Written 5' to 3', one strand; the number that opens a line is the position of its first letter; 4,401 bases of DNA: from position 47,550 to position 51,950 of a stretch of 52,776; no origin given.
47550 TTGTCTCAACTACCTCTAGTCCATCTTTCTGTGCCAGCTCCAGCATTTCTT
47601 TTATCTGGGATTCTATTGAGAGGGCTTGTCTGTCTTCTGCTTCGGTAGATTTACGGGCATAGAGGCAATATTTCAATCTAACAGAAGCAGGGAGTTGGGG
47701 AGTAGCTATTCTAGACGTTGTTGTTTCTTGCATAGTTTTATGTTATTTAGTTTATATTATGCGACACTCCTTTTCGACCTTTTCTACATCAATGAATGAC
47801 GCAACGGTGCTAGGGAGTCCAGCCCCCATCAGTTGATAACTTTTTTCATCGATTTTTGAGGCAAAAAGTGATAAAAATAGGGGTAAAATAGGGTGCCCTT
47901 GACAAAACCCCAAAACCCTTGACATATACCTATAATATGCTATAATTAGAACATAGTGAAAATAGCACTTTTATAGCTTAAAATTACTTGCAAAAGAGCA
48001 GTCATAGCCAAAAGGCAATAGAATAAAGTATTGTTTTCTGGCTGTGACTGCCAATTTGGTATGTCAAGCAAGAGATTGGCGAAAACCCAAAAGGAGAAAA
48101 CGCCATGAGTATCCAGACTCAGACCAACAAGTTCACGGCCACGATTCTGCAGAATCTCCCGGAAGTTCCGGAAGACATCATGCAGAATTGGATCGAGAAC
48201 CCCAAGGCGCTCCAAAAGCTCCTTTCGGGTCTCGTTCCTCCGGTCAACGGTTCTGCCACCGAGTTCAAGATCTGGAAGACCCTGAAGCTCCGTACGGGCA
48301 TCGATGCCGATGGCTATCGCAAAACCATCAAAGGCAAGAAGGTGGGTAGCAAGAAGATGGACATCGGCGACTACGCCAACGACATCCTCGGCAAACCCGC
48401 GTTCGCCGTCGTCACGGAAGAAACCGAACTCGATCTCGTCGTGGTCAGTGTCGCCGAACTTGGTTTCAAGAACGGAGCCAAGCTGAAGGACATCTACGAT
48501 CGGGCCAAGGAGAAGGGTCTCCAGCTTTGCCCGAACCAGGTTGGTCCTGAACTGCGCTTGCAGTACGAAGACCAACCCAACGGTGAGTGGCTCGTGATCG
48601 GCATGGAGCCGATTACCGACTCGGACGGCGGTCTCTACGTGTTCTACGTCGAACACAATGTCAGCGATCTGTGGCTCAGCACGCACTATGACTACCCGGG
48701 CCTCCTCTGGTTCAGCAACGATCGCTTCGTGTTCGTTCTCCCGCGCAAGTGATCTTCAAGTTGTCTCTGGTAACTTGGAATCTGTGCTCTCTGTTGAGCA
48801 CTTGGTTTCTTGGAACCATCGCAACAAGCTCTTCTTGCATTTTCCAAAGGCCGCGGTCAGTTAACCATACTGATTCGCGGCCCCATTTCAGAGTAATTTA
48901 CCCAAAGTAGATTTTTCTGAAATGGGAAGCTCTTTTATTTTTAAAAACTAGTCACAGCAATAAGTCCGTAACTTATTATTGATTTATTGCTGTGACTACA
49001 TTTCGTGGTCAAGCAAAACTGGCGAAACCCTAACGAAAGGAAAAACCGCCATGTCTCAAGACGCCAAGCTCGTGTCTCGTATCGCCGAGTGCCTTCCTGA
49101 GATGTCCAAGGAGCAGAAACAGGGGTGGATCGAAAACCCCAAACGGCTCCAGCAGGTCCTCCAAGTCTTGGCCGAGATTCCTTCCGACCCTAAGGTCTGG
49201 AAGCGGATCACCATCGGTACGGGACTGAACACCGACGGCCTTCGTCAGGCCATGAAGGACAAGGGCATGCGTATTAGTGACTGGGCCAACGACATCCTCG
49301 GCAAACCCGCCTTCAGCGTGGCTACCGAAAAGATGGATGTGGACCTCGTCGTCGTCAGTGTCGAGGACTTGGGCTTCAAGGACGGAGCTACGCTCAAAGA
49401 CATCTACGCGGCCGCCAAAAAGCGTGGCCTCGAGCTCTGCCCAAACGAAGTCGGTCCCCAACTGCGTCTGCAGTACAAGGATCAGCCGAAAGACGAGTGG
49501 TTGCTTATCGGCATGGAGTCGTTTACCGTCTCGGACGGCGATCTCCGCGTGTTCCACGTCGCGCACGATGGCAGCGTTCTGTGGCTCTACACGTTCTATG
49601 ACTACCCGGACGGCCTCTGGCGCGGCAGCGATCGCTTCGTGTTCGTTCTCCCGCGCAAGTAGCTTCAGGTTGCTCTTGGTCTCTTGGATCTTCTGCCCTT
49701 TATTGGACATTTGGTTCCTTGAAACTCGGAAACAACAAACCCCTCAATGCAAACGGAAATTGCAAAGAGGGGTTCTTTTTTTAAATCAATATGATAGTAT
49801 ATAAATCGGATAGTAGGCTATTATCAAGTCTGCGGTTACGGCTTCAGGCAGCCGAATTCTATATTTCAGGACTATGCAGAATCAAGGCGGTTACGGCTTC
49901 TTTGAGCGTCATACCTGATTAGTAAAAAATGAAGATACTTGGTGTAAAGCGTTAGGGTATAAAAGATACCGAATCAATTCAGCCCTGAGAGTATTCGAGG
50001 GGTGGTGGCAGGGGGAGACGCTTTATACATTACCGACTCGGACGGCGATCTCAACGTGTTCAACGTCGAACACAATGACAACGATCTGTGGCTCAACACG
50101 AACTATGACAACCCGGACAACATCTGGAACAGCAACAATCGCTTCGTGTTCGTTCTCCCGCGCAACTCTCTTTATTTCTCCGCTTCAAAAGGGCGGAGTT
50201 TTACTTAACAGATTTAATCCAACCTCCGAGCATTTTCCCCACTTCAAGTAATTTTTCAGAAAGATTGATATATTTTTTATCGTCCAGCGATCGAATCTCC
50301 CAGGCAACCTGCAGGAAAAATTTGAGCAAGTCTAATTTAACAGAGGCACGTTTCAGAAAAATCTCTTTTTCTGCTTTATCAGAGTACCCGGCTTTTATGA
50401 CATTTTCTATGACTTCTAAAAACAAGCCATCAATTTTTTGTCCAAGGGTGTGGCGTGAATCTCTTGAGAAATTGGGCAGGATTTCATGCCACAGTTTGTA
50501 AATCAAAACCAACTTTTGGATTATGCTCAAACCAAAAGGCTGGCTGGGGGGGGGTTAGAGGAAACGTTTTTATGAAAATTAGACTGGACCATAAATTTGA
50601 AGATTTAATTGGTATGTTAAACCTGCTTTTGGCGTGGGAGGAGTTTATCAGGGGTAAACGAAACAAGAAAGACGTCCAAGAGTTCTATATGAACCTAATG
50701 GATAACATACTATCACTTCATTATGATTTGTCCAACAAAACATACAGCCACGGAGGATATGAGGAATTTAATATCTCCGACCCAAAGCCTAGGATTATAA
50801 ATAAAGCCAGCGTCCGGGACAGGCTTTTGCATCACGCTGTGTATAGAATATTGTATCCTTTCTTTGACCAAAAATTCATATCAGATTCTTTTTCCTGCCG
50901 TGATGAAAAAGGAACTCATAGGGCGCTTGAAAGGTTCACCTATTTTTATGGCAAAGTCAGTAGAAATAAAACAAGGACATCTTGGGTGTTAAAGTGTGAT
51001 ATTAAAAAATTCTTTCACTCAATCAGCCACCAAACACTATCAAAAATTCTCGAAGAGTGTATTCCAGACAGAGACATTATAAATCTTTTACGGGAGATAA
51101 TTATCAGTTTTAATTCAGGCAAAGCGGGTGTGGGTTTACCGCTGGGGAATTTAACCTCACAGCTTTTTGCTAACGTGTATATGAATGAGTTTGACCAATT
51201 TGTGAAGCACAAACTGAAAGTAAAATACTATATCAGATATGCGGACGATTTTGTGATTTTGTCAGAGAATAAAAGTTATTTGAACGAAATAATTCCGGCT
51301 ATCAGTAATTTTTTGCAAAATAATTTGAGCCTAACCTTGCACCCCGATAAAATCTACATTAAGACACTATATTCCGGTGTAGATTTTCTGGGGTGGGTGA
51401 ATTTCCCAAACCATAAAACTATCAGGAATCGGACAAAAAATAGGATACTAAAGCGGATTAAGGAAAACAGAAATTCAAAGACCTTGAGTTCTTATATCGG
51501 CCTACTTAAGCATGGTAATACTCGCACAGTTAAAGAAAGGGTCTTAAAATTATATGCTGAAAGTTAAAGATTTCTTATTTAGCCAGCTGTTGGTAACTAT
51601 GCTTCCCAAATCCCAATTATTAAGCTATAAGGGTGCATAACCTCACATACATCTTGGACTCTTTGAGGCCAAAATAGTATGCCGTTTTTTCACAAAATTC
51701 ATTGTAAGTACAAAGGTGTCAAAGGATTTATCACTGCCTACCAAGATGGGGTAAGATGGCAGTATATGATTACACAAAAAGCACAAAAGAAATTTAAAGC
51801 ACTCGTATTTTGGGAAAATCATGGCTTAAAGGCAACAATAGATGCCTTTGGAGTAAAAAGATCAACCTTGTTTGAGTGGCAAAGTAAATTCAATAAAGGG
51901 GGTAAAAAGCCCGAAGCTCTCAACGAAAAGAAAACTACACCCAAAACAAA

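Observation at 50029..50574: Non-canonical DGR layout: avd is inverted and sits between TR and RT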

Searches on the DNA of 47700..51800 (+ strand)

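Call 11: search_rna_families(source=window, start=47700, end=51800, threshold=evalue, max_evalue=5)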
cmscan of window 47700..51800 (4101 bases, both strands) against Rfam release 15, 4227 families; matches with E-value up to 5: 9.
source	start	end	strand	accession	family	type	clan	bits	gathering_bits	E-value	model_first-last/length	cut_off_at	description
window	47981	48069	+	RF03812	mir-BART19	Gene; miRNA;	-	27.4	100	0.016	1-93/93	no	mir-BART19 microRNA precursor family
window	51665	51739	-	RF00151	SNORD58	Gene; snRNA; snoRNA; CD-box;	CL00064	25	42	0.04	1-65/65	no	Small nucleolar RNA SNORD58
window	48949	48998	+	RF03299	mir-1000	Gene; miRNA;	-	20.7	50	0.39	16-57/72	no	mir-1000 microRNA precursor family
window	47985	48070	+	RF03942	mir-5727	Gene; miRNA;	-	20.3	100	2.6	1-92/92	no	mir-5727 microRNA precursor family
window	50972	51041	-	RF00538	snoCD11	Gene; snRNA; snoRNA; CD-box;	-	19.8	60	3.8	1-75/75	no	Small nucleolar RNA CD11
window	51379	51479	+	RF00050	FMN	Cis-reg; riboswitch;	-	18.9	66.2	0.46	1-138/138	no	FMN riboswitch aptamer (RFN element)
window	48949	48998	-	RF03299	mir-1000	Gene; miRNA;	-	18.7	50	1.6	16-57/72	no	mir-1000 microRNA precursor family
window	49688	49790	+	RF00519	suhB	Gene; sRNA;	CL00108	18.5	41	1.8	1-77/77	no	Makes More Granules Regulator RNA (mmgR)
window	49209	49319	+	RF01514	Afu_513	Gene; snRNA; snoRNA; CD-box;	-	16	48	3.1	1-103/103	no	A. fumigatus snoRNA Afu_513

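Call 65: build_rna_model(alignment_id=A3)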
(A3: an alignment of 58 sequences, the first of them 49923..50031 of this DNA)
Model R1 built from alignment A3 (58 sequences, 165 columns); structure: RNAalifold consensus.
model positions 110; base pairs 23; branch points 1; effective number of sequences 3.22; information 0.59 bits per position. Calibrated on 0.2 Mb of random sequence (short: E-values are rough).
structure used (alignment columns):
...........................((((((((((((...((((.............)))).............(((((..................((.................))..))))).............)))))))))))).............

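Call 66: search_with_rna_model(model_id=R1, sources=[L081, L082, L083, L084, L085, L086, L087, L088, L089, L090, L091, L092, L093, L094, L095, L096, L097, L098, L099, L100, L101, L102, L103, L104, L105, L106, L107, L108, L109, L110, L111, L112, L113, L114, L115, L116, L117, L118, L119, L120, L121, L122, L123, L124, L125, L126, L127, L128, L129, L130, L131, L132, L133, L134, L135, L136, L137, L138, L139, L140, L141, L142, L143, L144, L145, L146, L147, L148, L149, L150, L151, L152, L153, L154, L155, L156, L157, L158, L159, L160, L161, L162, L163, L164, L165, L166, L167, L168, L169, L170, L171, L172, L173, L174, L175, L176, L177, L178, L179, L180], max_evalue=0.01)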
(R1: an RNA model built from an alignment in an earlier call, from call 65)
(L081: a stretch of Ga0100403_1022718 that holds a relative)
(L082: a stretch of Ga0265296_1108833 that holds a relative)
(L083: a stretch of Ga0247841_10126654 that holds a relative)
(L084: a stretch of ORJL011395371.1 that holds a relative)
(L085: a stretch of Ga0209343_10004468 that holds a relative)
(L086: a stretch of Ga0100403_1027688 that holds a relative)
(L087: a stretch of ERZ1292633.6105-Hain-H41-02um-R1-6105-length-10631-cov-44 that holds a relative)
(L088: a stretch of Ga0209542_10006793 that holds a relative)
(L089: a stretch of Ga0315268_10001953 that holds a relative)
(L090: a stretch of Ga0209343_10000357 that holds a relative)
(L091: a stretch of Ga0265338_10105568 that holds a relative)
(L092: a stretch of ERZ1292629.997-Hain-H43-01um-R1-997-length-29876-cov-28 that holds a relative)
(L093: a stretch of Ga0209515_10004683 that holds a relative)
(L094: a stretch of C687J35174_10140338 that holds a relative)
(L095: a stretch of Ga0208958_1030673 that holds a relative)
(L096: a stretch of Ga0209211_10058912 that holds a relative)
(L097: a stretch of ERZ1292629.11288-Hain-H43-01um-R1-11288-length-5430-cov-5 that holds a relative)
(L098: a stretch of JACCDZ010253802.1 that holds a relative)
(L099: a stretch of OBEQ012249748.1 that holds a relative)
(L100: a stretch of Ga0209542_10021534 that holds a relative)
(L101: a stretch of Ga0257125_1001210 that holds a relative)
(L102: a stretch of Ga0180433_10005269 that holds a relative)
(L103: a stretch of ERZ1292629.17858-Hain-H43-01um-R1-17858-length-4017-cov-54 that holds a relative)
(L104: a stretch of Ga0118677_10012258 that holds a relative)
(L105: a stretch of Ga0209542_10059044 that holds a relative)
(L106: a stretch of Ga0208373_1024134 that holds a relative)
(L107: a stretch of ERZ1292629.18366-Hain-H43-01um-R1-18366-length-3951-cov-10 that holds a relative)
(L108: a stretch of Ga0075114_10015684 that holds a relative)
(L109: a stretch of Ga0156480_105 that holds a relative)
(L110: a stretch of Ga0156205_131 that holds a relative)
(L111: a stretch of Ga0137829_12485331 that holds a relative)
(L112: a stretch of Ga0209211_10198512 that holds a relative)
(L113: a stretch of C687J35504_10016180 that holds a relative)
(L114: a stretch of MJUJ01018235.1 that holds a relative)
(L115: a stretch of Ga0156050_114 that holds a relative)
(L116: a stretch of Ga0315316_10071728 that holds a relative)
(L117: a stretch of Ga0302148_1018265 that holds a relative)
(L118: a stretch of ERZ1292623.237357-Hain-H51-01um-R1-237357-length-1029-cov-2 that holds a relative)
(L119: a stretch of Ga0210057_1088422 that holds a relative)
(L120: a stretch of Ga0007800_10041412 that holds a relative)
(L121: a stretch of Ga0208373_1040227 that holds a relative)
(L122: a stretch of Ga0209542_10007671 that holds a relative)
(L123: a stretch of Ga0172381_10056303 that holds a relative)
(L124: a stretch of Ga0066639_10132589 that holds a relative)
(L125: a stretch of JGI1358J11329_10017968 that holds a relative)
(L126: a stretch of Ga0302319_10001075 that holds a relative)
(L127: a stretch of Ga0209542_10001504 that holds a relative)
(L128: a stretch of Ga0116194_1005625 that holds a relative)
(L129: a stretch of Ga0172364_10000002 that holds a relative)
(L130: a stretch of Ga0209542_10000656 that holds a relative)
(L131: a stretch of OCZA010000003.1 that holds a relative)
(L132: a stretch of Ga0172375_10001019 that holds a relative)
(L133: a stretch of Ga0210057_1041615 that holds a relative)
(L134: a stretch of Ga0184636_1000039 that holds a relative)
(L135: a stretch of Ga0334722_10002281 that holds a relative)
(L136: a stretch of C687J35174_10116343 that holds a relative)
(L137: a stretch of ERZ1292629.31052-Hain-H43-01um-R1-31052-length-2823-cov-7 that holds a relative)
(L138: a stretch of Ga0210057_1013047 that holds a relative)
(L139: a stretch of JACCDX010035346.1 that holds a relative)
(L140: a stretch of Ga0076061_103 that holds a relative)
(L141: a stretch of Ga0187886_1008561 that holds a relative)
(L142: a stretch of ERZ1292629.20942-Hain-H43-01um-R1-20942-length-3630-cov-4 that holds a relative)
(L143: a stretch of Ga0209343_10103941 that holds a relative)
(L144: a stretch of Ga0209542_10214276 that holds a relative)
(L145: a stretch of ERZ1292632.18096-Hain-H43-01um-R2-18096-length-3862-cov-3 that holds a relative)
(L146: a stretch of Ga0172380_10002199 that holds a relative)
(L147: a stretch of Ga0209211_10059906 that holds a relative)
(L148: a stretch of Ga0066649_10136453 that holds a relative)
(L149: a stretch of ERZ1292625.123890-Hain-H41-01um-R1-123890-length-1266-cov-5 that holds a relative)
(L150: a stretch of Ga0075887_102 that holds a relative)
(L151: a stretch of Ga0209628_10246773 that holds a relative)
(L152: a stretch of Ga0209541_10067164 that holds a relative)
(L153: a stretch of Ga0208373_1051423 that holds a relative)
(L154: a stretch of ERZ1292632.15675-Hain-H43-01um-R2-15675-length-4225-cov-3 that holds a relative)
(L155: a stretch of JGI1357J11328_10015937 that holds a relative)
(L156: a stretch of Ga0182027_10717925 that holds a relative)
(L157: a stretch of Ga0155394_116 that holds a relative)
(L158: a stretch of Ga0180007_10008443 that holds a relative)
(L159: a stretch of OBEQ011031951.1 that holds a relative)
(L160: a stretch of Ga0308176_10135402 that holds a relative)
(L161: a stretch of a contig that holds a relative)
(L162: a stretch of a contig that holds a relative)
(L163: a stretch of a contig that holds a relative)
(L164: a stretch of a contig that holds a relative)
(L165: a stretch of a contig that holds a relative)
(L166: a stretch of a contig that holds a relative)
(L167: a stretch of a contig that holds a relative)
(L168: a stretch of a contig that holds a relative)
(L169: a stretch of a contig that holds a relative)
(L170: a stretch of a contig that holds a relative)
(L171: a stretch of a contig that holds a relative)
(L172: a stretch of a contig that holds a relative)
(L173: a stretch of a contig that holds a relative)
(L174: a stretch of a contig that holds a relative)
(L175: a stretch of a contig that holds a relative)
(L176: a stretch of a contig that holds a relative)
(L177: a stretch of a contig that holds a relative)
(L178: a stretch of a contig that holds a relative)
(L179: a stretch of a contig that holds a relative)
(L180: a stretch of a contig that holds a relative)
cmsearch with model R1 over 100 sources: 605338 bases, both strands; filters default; matches with E-value up to 0.01: 94.
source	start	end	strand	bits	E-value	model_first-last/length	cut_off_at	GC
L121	1980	2089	-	115.8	8.5e-23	1-110/110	no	0.4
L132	8910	9020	-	115.3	1.1e-22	1-110/110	no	0.34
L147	1075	1184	-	113.8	2.5e-22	1-110/110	no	0.45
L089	2371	2480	-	113.1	3.4e-22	1-110/110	no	0.48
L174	9198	9307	-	112.2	5.5e-22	1-110/110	no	0.37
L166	11283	11391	+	112.1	5.8e-22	1-110/110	no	0.52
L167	161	270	-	111.8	6.8e-22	1-110/110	no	0.51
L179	906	1015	+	111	1e-21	1-110/110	no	0.39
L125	3106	3214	+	110.2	1.5e-21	1-110/110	no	0.5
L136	1294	1403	-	109.7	2e-21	1-110/110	no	0.45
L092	2079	2188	-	109.6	2.1e-21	1-110/110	no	0.38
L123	1598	1706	-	109.5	2.2e-21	1-110/110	no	0.5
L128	1771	1879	-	109.5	2.2e-21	1-110/110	no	0.5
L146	5092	5200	-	109.5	2.2e-21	1-110/110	no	0.5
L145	2753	2862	+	109.3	2.5e-21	1-110/110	no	0.34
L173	171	280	+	108.9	3e-21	1-110/110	no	0.42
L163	3577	3686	+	108.7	3.3e-21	1-110/110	no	0.3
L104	4937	5045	-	108.7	3.4e-21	1-110/110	no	0.39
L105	460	568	-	108.4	4e-21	1-110/110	no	0.39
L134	6469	6577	+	108.3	4.1e-21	1-110/110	no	0.36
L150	6554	6662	-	107.7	5.5e-21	1-110/110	no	0.46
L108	1279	1388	+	107.4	6.7e-21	1-110/110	no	0.43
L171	2813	2922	+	107.1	7.6e-21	1-110/110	no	0.42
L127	2175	2283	+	107.1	7.7e-21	1-110/110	no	0.39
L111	1059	1167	+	106.8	9.1e-21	1-110/110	no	0.46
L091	1235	1343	-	106.7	9.7e-21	1-110/110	no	0.51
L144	169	278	+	106.1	1.3e-20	1-110/110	no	0.35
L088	13381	13491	+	106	1.4e-20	1-110/110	no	0.41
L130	5399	5508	-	105.4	1.9e-20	1-110/110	no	0.37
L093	7956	8065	+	104.7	2.7e-20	1-110/110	no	0.34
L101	2780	2890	-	104.2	3.5e-20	1-110/110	no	0.34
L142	3378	3486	-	104.2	3.5e-20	1-110/110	no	0.38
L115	3473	3581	+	104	3.8e-20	1-110/110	no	0.39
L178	1031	1140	+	103.6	4.8e-20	1-110/110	no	0.34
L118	445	564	-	103.3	5.6e-20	1-110/110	no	0.41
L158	1275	1384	-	102.8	7.1e-20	1-110/110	no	0.4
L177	2542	2650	-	102.8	7.2e-20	1-110/110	no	0.41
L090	6515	6623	+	102.7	7.3e-20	1-110/110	no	0.43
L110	9787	9895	-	102.7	7.3e-20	1-110/110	no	0.43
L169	1047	1155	-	102.7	7.6e-20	1-110/110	no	0.38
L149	998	1106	+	102.5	8.1e-20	1-110/110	no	0.48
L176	1076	1185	+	102.3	9.4e-20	1-110/110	no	0.38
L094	528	636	-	101.9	1.1e-19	1-110/110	no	0.41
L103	1702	1813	+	101.9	1.2e-19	1-110/110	no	0.36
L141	6265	6375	-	100.2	2.8e-19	1-110/110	no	0.39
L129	3520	3628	-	99.3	4.4e-19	1-110/110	no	0.45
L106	345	453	+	99.1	4.9e-19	1-110/110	no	0.39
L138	532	642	-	99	5e-19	1-110/110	no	0.38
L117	450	568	+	98.7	6e-19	1-110/110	no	0.43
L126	2317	2435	-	98.7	6e-19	1-110/110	no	0.43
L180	278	387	+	98.6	6.2e-19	1-110/110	no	0.38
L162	2878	2996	-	98.2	7.6e-19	1-110/110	no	0.4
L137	1128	1236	+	98.2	7.7e-19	1-110/110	no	0.45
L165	1977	2086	-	98.2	7.8e-19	1-110/110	no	0.41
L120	505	613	-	97.8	9.7e-19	1-110/110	no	0.5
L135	1862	1970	+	96.9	1.5e-18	1-110/110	no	0.39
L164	2560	2670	+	96.3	2.1e-18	1-110/110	no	0.39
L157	11334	11442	+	95.7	2.8e-18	1-110/110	no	0.43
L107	162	273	+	95.7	2.9e-18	1-110/110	no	0.4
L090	4148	4263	+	95.5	3.1e-18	1-110/110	no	0.41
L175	2379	2488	+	95.2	3.7e-18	1-110/110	no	0.32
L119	71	190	+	95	4e-18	1-110/110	no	0.42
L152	220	353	-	94.9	4.2e-18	1-110/110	no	0.43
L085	5814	5929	-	94.3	5.8e-18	1-110/110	no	0.4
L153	1621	1736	-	94.3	5.8e-18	1-110/110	no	0.4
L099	14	136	+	93.1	1.1e-17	1-110/110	no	0.44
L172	8582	8694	-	92.2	1.7e-17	1-110/110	no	0.47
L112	496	607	-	91.9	2e-17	1-110/110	no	0.37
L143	674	785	+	91.2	2.8e-17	1-110/110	no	0.43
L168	4008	4120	-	91.2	2.9e-17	1-110/110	no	0.35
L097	443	551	-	89.5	6.7e-17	1-110/110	no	0.38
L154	2872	2988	-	87.9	1.6e-16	1-110/110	no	0.42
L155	3553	3670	-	85.9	4.3e-16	1-110/110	no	0.5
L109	1263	1384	+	85.7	4.9e-16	1-110/110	no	0.35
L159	27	156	+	85.4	5.6e-16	1-110/110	no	0.41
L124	1536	1656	+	84.2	1.1e-15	1-110/110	no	0.36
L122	9545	9663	+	83.8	1.3e-15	1-110/110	no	0.43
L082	478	596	+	83.8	1.3e-15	1-110/110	no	0.44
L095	122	237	-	78.6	1.9e-14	1-110/110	no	0.33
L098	1742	1861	+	77.8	2.9e-14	1-110/110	no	0.38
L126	457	566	-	77.6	3.2e-14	1-110/110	no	0.45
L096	1838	1993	-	77.6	3.2e-14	1-110/110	no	0.45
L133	3008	3130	-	76.8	4.7e-14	1-110/110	no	0.42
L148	929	1051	-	76.8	4.7e-14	1-110/110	no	0.42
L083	324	469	+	76.8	4.8e-14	1-110/110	no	0.34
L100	192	305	+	69.6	1.9e-12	1-110/110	no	0.34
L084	3104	3216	+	68.5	3.6e-12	1-110/110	no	0.44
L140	13000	13093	-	66.3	1.1e-11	1-110/110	no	0.47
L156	685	814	-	61.7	1.2e-10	1-110/110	no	0.52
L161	2722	2829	-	53.1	1e-08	1-110/110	no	0.37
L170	1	111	-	49.3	7.3e-08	1-76/110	3'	0.43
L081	162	266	+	47.2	2.1e-07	1-110/110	no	0.42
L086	1170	1261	+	33.2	0.00029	1-110/110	no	0.28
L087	2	134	+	30.8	0.001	1-110/110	no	0.34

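Call 67: search_with_rna_model(model_id=R1, source=window, max_evalue=1, show_alignments=1)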
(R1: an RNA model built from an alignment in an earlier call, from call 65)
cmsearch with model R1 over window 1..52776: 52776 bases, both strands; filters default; matches with E-value up to 1: 3.
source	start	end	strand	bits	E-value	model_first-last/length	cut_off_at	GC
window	49923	50032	+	96.6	1.5e-19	1-110/110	no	0.42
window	9585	9653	+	20.6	0.017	30-96/110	no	0.32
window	31811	31870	+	14.1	0.49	1-110/110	no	0.28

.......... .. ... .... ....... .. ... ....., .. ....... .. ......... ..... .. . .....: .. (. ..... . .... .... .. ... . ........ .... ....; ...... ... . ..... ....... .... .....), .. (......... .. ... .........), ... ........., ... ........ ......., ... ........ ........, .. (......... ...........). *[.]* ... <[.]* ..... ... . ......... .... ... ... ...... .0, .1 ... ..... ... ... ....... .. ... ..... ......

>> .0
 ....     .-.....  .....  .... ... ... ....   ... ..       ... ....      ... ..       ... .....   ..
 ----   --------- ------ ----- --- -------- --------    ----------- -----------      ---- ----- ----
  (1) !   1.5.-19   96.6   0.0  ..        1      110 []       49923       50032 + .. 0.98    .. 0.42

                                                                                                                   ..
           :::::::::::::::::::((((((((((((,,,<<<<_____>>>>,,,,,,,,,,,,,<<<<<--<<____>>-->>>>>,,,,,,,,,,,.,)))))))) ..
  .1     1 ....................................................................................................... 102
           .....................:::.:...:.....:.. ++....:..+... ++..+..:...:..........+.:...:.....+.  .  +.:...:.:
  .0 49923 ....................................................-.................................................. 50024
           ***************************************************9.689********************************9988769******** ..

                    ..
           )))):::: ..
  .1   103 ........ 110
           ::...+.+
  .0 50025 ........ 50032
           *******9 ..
